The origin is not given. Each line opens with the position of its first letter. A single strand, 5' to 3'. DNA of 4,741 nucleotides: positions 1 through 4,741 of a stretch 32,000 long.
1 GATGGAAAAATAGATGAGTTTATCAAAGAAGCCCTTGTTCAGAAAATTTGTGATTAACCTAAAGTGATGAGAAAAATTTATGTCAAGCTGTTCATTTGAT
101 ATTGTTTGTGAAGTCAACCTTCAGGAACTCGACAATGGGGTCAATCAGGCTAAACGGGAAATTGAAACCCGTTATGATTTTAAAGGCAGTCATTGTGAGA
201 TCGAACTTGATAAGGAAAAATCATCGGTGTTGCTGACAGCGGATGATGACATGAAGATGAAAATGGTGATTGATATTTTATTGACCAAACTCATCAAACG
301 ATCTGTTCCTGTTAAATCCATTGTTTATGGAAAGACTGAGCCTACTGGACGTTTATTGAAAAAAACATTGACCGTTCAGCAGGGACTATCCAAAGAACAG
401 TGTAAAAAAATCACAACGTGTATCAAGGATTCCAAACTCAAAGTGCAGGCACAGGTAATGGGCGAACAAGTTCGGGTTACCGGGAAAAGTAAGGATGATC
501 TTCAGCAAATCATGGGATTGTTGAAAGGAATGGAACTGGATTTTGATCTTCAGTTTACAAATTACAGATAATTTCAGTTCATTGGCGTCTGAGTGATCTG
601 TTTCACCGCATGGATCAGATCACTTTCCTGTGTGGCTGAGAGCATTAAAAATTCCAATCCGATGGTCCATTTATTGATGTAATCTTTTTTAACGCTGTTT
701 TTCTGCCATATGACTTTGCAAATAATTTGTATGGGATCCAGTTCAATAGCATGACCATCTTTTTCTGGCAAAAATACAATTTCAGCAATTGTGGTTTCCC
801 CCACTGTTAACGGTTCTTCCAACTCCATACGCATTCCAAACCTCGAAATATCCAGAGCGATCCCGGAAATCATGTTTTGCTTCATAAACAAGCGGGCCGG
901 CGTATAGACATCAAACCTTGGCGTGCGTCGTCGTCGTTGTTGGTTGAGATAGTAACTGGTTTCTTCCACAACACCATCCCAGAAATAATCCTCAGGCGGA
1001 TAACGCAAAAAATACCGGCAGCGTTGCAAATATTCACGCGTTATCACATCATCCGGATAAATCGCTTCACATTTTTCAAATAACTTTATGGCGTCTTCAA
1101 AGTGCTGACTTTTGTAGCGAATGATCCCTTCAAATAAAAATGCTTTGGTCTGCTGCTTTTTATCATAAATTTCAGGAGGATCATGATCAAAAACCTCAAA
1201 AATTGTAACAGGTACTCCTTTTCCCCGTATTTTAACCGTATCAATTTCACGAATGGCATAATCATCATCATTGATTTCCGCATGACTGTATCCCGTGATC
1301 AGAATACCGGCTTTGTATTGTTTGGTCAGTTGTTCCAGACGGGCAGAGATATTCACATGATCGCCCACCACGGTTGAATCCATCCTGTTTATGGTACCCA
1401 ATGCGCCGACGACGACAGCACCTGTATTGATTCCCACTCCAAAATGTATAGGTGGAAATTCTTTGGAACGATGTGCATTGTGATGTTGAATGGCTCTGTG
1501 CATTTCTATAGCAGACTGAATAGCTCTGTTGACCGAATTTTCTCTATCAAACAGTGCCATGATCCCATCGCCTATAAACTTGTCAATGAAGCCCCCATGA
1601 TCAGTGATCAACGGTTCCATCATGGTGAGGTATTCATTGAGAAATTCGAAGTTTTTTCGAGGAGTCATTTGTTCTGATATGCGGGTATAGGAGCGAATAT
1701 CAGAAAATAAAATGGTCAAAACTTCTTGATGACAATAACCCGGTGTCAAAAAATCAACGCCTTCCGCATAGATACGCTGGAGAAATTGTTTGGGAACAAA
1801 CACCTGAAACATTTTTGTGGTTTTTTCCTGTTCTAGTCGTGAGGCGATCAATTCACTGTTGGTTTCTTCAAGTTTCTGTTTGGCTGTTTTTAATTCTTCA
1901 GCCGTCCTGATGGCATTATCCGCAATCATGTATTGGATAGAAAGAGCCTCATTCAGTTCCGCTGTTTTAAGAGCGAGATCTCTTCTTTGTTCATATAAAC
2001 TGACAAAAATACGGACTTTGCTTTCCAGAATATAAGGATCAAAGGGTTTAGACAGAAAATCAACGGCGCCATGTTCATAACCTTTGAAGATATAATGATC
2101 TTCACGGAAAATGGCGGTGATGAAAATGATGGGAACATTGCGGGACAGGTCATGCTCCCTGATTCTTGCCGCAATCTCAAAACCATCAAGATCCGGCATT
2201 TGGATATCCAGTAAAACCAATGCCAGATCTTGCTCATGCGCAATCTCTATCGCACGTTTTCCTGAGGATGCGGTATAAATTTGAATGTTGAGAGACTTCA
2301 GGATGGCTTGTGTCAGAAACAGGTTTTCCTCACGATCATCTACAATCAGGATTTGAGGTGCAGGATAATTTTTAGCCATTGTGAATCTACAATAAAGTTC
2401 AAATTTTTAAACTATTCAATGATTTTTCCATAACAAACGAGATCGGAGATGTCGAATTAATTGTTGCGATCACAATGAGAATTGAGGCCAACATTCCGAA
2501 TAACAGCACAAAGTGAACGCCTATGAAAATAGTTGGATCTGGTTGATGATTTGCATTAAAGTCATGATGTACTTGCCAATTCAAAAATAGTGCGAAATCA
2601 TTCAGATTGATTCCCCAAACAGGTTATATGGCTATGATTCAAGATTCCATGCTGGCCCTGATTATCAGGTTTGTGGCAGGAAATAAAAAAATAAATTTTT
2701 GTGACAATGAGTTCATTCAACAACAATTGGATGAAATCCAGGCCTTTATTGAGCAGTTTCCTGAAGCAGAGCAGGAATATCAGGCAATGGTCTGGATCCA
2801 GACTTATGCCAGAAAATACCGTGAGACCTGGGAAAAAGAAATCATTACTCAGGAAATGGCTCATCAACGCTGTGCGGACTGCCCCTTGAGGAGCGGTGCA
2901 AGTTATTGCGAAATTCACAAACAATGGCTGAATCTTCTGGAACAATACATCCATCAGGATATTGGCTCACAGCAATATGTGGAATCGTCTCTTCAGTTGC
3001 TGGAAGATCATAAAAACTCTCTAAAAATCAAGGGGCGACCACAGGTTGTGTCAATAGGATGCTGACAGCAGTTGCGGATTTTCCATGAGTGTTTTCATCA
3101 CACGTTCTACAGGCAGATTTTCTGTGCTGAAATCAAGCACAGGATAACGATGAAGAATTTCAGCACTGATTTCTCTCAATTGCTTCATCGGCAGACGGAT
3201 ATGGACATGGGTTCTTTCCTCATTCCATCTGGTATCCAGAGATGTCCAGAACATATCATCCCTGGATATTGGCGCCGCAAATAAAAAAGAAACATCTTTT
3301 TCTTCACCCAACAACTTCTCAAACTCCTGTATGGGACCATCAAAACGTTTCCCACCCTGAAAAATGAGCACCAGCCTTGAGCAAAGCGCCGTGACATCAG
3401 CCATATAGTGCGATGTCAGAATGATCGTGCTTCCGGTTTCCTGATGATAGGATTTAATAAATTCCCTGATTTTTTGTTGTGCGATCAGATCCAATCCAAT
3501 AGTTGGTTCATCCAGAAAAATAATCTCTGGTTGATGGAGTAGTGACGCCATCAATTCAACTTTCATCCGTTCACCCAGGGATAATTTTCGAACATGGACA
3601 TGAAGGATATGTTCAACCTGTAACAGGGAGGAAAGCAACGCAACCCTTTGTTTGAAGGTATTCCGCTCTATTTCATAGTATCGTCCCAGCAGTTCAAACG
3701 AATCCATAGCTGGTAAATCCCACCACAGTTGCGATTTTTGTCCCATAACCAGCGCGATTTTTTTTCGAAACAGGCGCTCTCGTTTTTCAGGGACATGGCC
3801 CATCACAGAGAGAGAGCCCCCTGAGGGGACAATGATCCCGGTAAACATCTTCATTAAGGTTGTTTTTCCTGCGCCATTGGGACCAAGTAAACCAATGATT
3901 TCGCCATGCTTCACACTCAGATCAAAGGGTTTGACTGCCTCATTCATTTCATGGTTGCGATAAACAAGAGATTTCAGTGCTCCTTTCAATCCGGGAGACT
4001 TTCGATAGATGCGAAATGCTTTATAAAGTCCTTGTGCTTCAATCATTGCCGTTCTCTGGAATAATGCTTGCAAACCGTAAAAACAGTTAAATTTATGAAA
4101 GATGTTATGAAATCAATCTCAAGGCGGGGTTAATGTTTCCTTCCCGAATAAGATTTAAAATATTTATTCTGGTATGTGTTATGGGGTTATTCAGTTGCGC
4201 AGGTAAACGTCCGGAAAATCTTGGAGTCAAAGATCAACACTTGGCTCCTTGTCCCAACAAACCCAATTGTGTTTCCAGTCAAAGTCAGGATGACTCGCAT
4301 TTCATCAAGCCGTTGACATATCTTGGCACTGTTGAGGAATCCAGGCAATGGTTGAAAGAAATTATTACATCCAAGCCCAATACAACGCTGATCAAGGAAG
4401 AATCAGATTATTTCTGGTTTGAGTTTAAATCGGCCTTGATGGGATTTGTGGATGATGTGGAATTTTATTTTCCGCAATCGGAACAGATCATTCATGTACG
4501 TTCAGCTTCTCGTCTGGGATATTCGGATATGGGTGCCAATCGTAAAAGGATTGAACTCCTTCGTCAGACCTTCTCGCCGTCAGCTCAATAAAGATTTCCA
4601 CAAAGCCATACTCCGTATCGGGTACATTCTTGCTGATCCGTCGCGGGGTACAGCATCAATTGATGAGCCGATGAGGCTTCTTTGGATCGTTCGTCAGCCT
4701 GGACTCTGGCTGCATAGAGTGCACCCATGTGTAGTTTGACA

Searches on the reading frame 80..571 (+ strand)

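Call 21: search_protein_families(library=pfam, proteins=[window:80-571:+], max_evalue=0.001)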
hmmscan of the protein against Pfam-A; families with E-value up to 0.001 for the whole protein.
window:80-571:+ (163 aa): 1 family
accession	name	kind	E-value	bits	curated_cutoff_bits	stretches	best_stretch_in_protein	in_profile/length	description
PF04461.18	DUF520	-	8.5e-62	208.5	23.2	1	5-163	2-161/161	Protein of unknown function (DUF520)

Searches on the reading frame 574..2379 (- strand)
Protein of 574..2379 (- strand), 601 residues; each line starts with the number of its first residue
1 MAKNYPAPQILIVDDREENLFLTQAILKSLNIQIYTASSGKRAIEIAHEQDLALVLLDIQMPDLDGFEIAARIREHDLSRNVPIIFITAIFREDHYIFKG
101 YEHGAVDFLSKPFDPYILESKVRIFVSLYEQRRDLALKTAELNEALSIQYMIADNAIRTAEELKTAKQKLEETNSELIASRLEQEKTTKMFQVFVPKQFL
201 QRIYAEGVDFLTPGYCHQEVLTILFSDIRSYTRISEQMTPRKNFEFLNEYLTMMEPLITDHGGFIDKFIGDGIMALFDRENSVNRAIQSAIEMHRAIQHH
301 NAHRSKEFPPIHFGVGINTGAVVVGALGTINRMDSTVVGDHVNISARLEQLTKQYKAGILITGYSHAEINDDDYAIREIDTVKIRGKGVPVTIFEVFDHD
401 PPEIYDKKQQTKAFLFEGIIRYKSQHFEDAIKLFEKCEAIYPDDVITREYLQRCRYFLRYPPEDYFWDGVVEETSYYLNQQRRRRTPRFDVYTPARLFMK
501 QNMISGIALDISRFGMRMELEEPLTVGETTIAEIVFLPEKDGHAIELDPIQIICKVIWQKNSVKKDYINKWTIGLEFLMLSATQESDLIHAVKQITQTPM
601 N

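Call 21: search_protein_families(library=pfam, proteins=[window:574-2379:-], max_evalue=0.001)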
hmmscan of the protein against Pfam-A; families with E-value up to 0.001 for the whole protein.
window:574-2379:- (601 aa): 3 families
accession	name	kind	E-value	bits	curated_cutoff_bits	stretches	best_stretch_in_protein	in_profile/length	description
PF00072.30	Response_reg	-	2.1e-26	92.7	30.2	1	10-122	1-110/111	Response regulator receiver domain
PF00211.25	Guanylate_cyc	-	6e-20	72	21.9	1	219-392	7-178/183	Adenylate and Guanylate cyclase catalytic domain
PF07238.19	PilZ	-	8.9e-11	42.5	22.5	1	483-593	2-101/102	PilZ domain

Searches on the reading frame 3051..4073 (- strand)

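Call 21: search_protein_families(library=pfam, proteins=[window:3051-4073:-], max_evalue=0.001)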
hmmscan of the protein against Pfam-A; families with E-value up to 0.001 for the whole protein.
window:3051-4073:- (340 aa): 2 families
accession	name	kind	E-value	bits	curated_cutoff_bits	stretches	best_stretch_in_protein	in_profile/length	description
PF00005.33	ABC_tran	-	6.8e-26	91.9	25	1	48-191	2-136/137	ABC transporter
PF13304.12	AAA_21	-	1.2e-11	45.7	27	1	152-222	226-298/304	AAA domain, putative AbiEii toxin, Type IV TA system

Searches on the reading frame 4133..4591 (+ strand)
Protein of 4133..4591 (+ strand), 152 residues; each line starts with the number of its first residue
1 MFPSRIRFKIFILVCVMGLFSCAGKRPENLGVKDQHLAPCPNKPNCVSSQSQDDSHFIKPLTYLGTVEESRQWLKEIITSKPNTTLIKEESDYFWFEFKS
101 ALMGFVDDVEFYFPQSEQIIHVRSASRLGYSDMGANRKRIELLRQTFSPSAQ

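Call 21: search_protein_families(library=pfam, proteins=[window:4133-4591:+], max_evalue=0.001)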
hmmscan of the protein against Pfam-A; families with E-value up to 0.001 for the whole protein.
window:4133-4591:+ (152 aa): 1 family
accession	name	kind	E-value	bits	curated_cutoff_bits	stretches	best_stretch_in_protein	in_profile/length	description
PF07386.16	DUF1499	-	4.3e-40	137.1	22.6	1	36-147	1-114/114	Protein of unknown function (DUF1499)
